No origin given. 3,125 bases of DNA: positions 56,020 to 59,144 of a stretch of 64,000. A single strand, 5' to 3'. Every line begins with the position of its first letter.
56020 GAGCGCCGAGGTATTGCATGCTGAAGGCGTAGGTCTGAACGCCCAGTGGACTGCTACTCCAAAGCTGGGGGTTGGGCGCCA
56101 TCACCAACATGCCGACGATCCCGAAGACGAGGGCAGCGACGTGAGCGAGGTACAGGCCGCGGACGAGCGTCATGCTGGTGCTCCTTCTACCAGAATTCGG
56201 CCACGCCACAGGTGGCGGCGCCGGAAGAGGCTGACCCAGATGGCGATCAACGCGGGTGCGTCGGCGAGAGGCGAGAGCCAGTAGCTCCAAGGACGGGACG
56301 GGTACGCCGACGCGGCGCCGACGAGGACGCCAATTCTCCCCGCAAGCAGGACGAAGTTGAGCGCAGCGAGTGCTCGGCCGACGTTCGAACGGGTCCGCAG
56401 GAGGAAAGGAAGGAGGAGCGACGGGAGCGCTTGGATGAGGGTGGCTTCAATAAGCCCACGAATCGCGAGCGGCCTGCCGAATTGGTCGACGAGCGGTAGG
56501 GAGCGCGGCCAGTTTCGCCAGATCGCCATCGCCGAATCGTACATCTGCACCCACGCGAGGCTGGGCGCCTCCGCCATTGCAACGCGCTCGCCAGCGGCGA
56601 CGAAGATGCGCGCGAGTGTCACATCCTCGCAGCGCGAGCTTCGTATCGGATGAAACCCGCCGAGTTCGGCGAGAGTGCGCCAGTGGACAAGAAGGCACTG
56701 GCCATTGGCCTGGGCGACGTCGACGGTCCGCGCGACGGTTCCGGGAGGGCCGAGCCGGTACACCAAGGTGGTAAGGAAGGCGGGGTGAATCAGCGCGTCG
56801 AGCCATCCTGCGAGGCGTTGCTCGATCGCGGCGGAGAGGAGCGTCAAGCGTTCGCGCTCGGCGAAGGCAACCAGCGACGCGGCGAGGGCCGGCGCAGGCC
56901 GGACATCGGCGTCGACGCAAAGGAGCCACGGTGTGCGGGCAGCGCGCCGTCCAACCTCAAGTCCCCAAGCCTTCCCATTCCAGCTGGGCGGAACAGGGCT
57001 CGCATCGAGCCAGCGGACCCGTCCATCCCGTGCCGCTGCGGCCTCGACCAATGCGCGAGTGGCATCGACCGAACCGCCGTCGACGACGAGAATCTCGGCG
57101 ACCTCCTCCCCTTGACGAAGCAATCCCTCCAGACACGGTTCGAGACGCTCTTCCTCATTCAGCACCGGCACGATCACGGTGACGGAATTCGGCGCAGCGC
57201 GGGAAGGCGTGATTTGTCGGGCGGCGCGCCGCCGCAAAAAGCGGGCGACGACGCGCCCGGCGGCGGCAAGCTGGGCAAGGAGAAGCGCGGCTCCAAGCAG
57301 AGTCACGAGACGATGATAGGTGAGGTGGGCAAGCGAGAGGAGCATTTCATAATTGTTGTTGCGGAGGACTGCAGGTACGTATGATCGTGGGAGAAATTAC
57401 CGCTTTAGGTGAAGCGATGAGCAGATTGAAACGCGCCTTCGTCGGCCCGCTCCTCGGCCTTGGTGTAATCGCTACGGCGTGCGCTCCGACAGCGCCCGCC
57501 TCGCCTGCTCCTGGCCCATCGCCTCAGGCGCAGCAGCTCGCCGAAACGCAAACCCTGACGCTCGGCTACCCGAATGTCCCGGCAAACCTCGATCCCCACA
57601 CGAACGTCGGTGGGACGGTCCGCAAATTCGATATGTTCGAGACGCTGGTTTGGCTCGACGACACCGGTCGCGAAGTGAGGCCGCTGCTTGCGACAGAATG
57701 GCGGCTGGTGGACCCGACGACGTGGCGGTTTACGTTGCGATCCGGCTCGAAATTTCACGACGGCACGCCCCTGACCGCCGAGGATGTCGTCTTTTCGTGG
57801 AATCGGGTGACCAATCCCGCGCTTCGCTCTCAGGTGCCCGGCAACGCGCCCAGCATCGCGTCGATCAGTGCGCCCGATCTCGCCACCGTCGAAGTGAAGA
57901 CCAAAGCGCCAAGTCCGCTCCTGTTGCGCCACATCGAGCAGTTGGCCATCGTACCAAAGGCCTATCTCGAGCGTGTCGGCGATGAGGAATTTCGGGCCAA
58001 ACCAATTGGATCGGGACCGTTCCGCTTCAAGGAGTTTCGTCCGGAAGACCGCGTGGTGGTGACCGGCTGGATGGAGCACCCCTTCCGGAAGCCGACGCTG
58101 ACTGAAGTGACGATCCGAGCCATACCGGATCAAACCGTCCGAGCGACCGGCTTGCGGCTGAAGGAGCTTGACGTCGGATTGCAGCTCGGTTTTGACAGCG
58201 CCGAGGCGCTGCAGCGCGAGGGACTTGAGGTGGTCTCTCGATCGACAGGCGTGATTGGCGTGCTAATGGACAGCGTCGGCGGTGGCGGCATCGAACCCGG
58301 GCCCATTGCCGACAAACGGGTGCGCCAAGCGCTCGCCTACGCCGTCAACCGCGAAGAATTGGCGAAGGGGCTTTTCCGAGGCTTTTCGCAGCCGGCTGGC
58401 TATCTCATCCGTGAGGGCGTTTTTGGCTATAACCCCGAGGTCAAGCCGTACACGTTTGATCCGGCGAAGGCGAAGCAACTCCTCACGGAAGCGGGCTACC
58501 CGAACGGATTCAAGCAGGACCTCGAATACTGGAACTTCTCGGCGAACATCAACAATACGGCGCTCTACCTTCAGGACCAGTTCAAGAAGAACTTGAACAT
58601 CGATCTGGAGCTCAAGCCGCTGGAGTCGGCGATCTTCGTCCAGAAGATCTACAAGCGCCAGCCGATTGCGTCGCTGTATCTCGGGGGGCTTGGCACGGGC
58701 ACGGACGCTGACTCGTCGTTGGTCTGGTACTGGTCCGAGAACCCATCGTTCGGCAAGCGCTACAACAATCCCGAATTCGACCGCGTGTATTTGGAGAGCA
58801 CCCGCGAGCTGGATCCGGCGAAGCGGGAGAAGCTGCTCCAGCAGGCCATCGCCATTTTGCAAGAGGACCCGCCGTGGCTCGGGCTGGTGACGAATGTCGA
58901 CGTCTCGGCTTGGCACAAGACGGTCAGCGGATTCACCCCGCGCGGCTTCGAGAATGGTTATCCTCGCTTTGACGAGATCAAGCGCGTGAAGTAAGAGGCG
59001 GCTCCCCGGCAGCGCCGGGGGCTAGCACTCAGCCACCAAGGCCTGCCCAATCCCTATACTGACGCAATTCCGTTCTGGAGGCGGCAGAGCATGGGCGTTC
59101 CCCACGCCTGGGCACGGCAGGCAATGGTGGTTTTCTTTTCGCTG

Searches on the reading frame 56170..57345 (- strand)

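Call 54: search_protein_families(library=pfam, proteins=[window:56170-57345:-], max_evalue=0.00001)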
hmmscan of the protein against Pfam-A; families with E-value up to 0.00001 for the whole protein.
window:56170-57345:- (391 aa): 3 families
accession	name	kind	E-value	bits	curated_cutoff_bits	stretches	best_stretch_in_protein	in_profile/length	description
PF00535.33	Glycos_transf_2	-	1.6e-20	74.2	23.3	1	56-175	1-116/168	Glycosyl transferase family 2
PF13641.12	Glyco_tranf_2_3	-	2e-13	51.3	27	1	52-261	1-207/230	Glycosyltransferase like family 2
PF13506.12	Glyco_transf_21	-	1.5e-12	47.8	21.7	1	118-279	11-169/174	Glycosyl transferase family 21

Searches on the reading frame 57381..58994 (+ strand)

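Call 54: search_protein_families(library=pfam, proteins=[window:57381-58994:+], max_evalue=0.00001)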
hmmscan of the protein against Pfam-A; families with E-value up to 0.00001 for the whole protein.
window:57381-58994:+ (537 aa): 1 family
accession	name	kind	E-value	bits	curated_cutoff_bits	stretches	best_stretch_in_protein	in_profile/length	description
PF00496.27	SBP_bac_5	-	4.4e-74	250.2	32.4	1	98-454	1-364/368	Bacterial extracellular solute-binding proteins, family 5 Middle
